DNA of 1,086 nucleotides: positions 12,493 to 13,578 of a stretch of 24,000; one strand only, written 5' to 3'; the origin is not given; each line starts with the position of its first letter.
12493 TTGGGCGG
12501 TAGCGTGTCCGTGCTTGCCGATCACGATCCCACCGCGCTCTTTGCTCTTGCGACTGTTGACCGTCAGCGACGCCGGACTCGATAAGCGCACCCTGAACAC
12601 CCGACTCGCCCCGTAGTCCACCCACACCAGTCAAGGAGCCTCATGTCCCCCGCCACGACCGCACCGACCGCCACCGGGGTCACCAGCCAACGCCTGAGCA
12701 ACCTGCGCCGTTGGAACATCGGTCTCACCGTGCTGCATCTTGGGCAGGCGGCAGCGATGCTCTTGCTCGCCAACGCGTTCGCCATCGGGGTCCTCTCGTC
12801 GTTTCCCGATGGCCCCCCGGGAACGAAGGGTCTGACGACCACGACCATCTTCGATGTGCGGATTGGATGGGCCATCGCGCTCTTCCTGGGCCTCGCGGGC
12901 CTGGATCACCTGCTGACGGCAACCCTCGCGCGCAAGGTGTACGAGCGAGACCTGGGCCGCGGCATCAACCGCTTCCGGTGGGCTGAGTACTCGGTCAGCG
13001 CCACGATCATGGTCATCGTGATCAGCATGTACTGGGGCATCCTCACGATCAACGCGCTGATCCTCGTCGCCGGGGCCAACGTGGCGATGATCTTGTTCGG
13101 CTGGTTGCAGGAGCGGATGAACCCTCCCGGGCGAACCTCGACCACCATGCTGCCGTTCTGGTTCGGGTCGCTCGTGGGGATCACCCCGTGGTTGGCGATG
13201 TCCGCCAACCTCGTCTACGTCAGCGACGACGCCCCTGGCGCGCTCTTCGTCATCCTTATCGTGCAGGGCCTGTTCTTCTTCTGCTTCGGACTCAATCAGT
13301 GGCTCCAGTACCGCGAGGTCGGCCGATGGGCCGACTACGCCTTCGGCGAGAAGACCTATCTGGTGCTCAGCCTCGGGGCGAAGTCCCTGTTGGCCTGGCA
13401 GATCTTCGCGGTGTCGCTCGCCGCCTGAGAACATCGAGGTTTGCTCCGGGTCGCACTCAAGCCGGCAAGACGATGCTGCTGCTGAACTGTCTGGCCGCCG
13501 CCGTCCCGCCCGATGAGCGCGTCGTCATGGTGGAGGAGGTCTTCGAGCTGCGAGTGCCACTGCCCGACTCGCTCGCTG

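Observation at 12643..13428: Intact heliorhodopsin gene in a high-GC actinobacterial-type context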

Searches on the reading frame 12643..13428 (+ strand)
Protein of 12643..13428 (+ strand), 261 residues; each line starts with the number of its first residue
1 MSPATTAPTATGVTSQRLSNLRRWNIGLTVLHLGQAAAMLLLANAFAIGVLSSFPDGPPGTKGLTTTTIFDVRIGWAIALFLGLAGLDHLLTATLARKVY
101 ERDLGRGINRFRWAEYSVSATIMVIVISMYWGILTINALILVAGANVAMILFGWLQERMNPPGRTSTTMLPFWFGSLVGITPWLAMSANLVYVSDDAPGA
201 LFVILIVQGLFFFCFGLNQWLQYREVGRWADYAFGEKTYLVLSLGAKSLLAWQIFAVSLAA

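Call 4: search_protein_families(library=pfam, proteins=[window:12643-13428:+], max_evalue=0.01)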
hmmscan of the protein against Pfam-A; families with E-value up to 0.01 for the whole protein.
window:12643-13428:+ (261 aa): 1 family
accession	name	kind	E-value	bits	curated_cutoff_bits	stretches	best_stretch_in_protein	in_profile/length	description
PF18761.7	Heliorhodopsin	-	3.8e-87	292.1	26.7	1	21-258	1-241/242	Heliorhodopsin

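Call 5: search_solved_structures(query=window:12643-13428:+, show_alignments=2)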
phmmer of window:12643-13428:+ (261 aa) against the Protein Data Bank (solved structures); distinct sequences matched with E-value up to 0.001: 6.
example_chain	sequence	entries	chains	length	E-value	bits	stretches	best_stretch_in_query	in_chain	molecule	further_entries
9ljj_A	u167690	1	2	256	4.6e-55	190.3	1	15-259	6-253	Heliorhodopsin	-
6su3_X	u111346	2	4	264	5.1e-55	190.2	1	15-259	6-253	48C12 heliorhodopsin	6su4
6uh3_A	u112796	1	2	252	9.2e-55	189.3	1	16-258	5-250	Heliorhodopsin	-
6is6_A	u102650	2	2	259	1.9e-40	142.4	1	21-259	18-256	heliorhodopsin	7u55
7clj_A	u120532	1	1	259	4.9e-40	141.1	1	21-259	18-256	heliorhodopsin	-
9vfc_A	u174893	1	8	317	8e-30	107.6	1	19-256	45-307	heliorhodopsin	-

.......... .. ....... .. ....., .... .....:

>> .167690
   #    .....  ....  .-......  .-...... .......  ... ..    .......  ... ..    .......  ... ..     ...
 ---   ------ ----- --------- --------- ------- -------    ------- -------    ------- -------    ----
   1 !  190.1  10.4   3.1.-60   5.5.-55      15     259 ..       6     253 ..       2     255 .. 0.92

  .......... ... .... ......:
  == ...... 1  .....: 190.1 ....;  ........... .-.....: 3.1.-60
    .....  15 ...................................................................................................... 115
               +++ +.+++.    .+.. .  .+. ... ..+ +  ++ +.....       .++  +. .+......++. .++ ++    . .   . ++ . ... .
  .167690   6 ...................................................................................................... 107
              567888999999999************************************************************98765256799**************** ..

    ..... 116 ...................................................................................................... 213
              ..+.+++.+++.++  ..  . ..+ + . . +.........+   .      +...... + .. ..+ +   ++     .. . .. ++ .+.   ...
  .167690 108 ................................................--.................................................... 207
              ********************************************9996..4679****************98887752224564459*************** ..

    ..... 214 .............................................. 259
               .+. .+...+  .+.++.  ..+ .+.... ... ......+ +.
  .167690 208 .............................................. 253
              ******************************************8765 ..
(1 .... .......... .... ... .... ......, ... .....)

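Call 12: search_protein_families(library=ncbifam, proteins=[window:12643-13428:+], max_evalue=0.01)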
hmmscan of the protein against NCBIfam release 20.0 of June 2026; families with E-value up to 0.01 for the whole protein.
window:12643-13428:+ (261 aa): 1 family
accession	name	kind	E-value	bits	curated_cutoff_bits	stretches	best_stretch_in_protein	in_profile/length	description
NF038020.1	HeR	equivalog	1.1e-71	241.3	100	1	21-257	1-242/244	heliorhodopsin HeR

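Call 14: find_encoding_contigs(protein=window:12643-13428:+, flank=10000, max_places=6)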
Protein window:12643-13428:+ (261 aa): no gene with exactly this product is on record in the collection.

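Call 16: find_homologous_proteins(query=window:12643-13428:+, max_evalue=1e-20)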
Query window:12643-13428:+ (261 aa): 4541 proteins with E <= 1e-20 among 8000 candidates; the best 120 are listed.
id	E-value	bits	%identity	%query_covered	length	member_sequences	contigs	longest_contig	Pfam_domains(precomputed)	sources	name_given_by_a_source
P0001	2.5e-166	570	100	100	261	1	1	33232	PF18761.8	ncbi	ncbi:MAG: heliorhodopsin HeR [Actinomycetes bacterium]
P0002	1.2e-152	525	92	100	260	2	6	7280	PF18761.8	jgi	jgi:hypothetical protein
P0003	7.0e-151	519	91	95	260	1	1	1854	PF18761.8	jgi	jgi:hypothetical protein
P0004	1.4e-150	518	91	95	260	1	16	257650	PF18761.8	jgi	jgi:hypothetical protein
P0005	4.0e-150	517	90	100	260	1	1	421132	PF18761.8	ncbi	ncbi:MAG: heliorhodopsin HeR [Cellulomonas sp.]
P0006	1.8e-148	511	90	100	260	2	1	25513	PF18761.8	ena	-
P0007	3.8e-147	507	89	98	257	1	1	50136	PF18761.8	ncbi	-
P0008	1.5e-146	505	88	96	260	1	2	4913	PF18761.8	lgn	-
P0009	1.9e-146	505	86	100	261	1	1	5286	PF18761.8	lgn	-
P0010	4.0e-146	504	87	94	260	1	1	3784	PF18761.8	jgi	jgi:hypothetical protein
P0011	4.8e-144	497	87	100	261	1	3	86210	PF18761.8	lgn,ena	-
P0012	9.2e-144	496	85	100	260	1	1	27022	PF18761.8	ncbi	ncbi:MAG: heliorhodopsin HeR [Cellulomonas sp.]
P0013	1.5e-143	495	85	94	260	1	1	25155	PF18761.8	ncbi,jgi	-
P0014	4.3e-143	494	85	100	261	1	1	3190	PF18761.8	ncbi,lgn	-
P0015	3.1e-141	488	86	96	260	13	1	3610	PF18761.8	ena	-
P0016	2.3e-140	485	82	100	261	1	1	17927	PF18761.8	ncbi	-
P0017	1.3e-139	482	82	100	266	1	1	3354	PF18761.8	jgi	-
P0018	8.8e-139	480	85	98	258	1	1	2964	PF18761.8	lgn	-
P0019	1.2e-136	473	83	99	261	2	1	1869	PF18761.8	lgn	-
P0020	1.5e-136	472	83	97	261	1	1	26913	PF18761.8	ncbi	-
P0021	3.5e-136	471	81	99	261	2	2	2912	PF18761.8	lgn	-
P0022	1.1e-135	469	84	96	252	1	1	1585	PF18761.8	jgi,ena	-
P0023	2.3e-135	468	80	98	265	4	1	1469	PF18761.8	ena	-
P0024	8.4e-135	467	81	99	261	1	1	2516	PF18761.8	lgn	-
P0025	5.2e-134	464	82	97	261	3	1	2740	PF18761.8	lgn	-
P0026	1.2e-133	463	82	94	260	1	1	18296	PF18761.8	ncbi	ncbi:MAG: heliorhodopsin HeR [Rhodococcus sp. (in: high G+C Gram-positive bacteria)]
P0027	1.4e-133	462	82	97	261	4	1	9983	PF18761.8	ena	-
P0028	1.5e-132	459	79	99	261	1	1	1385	PF18761.8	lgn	-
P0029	1.9e-132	459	79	99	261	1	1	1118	PF18761.8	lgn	-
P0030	5.0e-132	457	79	99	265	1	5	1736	PF18761.8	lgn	-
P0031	1.8e-131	456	79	98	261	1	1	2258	PF18761.8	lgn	-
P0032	1.9e-130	452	78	98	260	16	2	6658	PF18761.8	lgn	-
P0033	4.2e-130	451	79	97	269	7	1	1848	PF18761.8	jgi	jgi:hypothetical protein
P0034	1.1e-129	450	78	99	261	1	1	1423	PF18761.8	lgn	-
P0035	1.9e-129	449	78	98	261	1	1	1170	PF18761.8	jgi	jgi:hypothetical protein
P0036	1.9e-129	449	78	98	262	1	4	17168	PF18761.8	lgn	-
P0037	2.4e-129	449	78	97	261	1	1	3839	PF18761.8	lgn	-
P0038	2.5e-128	445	80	97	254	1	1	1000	PF18761.8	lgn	-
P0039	6.4e-128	444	77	98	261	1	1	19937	PF18761.8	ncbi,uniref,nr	ncbi:heliorhodopsin HeR [Arthrobacter sp. SO3]|uniref:heliorhodopsin HeR n=1 Tax=Arthrobacter sp. SO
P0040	7.4e-128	444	77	98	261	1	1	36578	PF18761.8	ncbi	-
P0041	6.1e-127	441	77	98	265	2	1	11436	PF18761.8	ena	-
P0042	1.2e-126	440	79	97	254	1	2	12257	PF18761.8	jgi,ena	-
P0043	1.7e-126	439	73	98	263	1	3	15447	PF18761.8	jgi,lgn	jgi:hypothetical protein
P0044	2.6e-126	439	73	99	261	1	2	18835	PF18761.8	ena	-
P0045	7.6e-126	437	78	98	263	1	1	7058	PF18761.8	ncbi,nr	ncbi:MAG: heliorhodopsin HeR [Herpetosiphonaceae bacterium]|nr:heliorhodopsin HeR [Herpetosiphonacea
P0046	9.8e-126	437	74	98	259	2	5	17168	PF18761.8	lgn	-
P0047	1.1e-125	437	74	98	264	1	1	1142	PF18761.8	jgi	-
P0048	1.2e-125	436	74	98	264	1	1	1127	PF18761.8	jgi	jgi:hypothetical protein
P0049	3.0e-125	435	75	99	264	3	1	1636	PF18761.8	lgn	-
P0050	3.1e-125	435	73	99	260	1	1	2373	PF18761.8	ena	-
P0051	3.5e-125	435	74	98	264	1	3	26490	PF18761.8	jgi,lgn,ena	jgi:hypothetical protein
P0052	6.6e-125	434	74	98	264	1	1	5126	PF18761.8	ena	-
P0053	8.3e-125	434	74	98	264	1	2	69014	PF18761.8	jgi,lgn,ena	-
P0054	9.1e-125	434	73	98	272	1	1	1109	PF18761.8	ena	-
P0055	1.4e-124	433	74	98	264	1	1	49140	PF18761.8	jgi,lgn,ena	-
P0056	1.5e-124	433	72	100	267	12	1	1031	PF18761.8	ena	-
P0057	1.6e-124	433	75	97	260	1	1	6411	PF18761.8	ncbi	-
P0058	2.7e-124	432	74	98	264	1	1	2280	PF18761.8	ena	-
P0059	2.9e-124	432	73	98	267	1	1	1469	PF18761.8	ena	-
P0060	5.2e-124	431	72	99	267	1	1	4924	PF18761.8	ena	-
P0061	6.2e-124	431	72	99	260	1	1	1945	PF18761.8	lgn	-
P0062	7.4e-124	431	72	99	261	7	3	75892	PF18761.8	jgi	jgi:hypothetical protein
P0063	9.6e-124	430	74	96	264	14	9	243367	PF18761.8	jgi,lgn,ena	jgi:hypothetical protein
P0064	1.8e-123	429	73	98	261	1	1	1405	PF18761.8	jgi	jgi:hypothetical protein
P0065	1.9e-123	429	78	95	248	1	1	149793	PF18761.8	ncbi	-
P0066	2.0e-123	429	75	99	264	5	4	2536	PF18761.8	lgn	-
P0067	2.1e-123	429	73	98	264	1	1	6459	PF18761.8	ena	-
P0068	2.5e-123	429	74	97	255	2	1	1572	PF18761.8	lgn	-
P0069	5.1e-123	428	74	97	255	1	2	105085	PF18761.8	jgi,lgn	jgi:hypothetical protein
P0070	1.8e-122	426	72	99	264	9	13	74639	PF18761.8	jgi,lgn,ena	jgi:hypothetical protein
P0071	2.7e-122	426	75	98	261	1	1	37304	PF18761.8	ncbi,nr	ncbi:MAG: heliorhodopsin HeR [Actinomycetia bacterium]|nr:heliorhodopsin HeR [Actinomycetes bacteriu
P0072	2.7e-122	426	73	98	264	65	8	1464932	PF18761.8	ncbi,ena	ncbi:Heliorhodopsin [actinobacterium SCGC AAA044-D11]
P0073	2.8e-122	425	72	98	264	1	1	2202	PF18761.8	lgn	-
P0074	3.7e-122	425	73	98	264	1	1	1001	PF18761.8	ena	-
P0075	4.2e-122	425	72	98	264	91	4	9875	PF18761.8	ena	-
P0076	4.4e-122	425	73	99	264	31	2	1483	PF18761.8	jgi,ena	jgi:hypothetical protein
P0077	7.4e-122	424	73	98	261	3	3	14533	PF18761.8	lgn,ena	-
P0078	1.1e-121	423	72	98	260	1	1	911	PF18761.8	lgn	-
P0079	1.2e-121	423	72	97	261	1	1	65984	PF18761.8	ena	-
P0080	1.6e-121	423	76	97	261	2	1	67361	PF18761.8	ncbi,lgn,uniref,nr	ncbi:hypothetical protein C8U37_11650 [Trichococcus patagoniensis]|uniref:Heliorhodopsin n=1 Tax=Tri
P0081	1.6e-121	423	77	97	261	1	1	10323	PF18761.8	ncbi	-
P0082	2.5e-121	422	73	97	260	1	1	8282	PF18761.8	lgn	-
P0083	4.4e-121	422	74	100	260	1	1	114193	PF18761.8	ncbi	-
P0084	8.8e-121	421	74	96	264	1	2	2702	PF18761.8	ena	-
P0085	9.0e-121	421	74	96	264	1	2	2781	PF18761.8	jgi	jgi:hypothetical protein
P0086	9.4e-121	420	73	96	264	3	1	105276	PF18761.8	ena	-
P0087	1.0e-120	420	72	98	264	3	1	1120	PF18761.8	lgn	-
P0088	1.4e-120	420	71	98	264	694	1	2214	PF18761.8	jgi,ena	jgi:hypothetical protein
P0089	2.3e-120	419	71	98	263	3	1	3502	PF18761.8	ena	-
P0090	4.4e-120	418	71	99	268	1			PF18761.8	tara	tara:strand:+ start:97 stop:903 length:807 start_codon:yes stop_codon:yes gene_type:complete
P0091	4.9e-120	418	74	99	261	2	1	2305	PF18761.8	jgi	-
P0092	5.4e-120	418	71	99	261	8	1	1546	PF18761.8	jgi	-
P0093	5.7e-120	418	74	94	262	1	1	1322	PF18761.8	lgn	-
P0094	7.5e-120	418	73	99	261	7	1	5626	PF18761.8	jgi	jgi:hypothetical protein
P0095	1.3e-119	417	72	97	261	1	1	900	PF18761.8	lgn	-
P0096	2.5e-119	416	74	98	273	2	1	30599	PF18761.8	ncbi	-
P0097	8.8e-119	414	71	98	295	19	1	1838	PF18761.8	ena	-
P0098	1.0e-118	414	71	98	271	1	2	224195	PF18761.8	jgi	jgi:hypothetical protein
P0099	4.4e-118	412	74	98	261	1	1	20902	PF18761.8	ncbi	-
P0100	6.3e-118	411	72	98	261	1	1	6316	PF18761.8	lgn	-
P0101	8.3e-118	411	73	97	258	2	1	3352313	PF18761.8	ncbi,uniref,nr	ncbi:heliorhodopsin HeR [Cryobacterium sp. CG_9.6]|uniref:heliorhodopsin HeR n=1 Tax=Cryobacterium s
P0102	1.5e-117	410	75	98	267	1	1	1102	PF18761.8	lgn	-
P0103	2.0e-117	410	73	99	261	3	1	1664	PF18761.8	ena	-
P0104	5.2e-117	408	69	98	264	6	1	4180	PF18761.8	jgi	jgi:hypothetical protein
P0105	7.2e-117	408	73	98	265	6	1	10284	PF18761.8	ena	-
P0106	8.1e-117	408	72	98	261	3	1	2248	PF18761.8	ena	-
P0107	1.1e-116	407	73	97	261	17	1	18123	PF18761.8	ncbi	-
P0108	4.2e-116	405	70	98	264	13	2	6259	PF18761.8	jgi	-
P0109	1.0e-115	404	70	98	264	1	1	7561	PF18761.8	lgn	-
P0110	2.2e-115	403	70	100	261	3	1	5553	PF18761.8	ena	-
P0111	2.8e-115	403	73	96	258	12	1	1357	PF18761.8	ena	-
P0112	4.2e-115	402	83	85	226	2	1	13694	PF18761.8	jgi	-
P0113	5.0e-115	402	69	98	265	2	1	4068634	PF18761.8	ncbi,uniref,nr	ncbi:heliorhodopsin HeR [Cryobacterium sp. SO1]|uniref:heliorhodopsin HeR n=1 Tax=Cryobacterium sp. 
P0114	5.7e-115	402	70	100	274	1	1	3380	PF18761.8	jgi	-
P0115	2.8e-114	399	70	100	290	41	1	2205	PF18761.8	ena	-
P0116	4.9e-114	398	72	98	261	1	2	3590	PF18761.8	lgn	-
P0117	5.7e-114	398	68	100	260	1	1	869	PF18761.8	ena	-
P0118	1.1e-113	397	71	100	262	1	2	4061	PF18761.8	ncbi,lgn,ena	-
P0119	2.1e-113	396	68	100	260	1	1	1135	PF18761.8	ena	-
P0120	2.4e-113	396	69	100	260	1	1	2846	PF18761.8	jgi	jgi:hypothetical protein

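Call 19: find_encoding_contigs(protein=P0005, flank=10000, max_places=2)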
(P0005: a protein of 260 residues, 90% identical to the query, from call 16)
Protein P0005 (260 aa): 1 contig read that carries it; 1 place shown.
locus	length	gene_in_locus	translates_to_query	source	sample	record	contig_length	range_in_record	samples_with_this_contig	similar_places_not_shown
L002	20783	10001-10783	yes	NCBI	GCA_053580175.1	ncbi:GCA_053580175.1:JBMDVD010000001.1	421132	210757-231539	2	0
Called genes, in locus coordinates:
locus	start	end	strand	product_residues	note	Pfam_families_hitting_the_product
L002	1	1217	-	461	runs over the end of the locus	PF05697:Trigger_N, PF00254:FKBP_C (weak), PF05698:Trigger_C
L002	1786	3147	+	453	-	PF26003:Integrase_N_phage, PF00589:Phage_integrase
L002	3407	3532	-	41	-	-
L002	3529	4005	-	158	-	-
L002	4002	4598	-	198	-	-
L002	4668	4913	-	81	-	-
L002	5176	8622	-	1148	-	PF08751:TrwC, PF13245:AAA_19, PF13604:AAA_30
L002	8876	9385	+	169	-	PF12802:MarR_2 (weak), PF01047:MarR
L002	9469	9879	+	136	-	-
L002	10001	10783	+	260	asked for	PF18761:Heliorhodopsin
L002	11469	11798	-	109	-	PF20118:DUF6508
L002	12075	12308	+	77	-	PF01402:RHH_1 (weak)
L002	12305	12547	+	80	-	-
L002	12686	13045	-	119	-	PF02452:PemK_toxin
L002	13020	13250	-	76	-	PF01402:RHH_1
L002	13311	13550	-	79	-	PF13443:HTH_26, PF01381:HTH_3 (weak)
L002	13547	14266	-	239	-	-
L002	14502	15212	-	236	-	-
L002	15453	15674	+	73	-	PF12728:HTH_17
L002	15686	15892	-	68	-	-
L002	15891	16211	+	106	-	-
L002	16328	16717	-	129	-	-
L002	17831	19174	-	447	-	PF12708:Pect-lyase_RHGA_epim, PF00295:Glyco_hydro_28, PF13229:Beta_helix (faint)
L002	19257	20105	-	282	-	PF00532:Peripla_BP_1, PF13377:Peripla_BP_3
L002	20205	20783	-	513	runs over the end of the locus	PF22848:ASD1_dom, PF06964:Alpha-L-AF_C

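Call 20: find_encoding_contigs(protein=P0004, flank=10000, max_places=2)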
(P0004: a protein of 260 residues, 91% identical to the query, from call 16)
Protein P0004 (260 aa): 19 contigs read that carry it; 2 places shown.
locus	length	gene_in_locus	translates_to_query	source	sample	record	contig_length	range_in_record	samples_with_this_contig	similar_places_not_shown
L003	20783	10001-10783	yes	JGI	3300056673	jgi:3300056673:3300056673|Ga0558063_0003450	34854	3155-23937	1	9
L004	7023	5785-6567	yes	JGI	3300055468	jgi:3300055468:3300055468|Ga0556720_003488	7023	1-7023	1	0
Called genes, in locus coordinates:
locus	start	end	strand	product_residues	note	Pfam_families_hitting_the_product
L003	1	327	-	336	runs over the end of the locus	PF01544:CorA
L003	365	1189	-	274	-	PF02673:BacA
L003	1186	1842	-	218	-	PF02673:BacA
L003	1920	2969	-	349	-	PF00296:Bac_luciferase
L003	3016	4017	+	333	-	PF00248:Aldo_ket_red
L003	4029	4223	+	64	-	PF18963:DUF5703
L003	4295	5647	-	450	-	PF04389:Peptidase_M28, PF01546:Peptidase_M20, PF07687:M20_dimer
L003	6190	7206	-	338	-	PF01757:Acyl_transf_3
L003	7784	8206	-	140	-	-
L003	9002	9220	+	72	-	PF22513:FitA-like_RHH (weak), PF01402:RHH_1 (weak)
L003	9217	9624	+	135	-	PF01850:PIN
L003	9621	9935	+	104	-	-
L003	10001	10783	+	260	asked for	PF18761:Heliorhodopsin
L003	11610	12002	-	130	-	-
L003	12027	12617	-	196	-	-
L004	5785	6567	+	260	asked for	PF18761:Heliorhodopsin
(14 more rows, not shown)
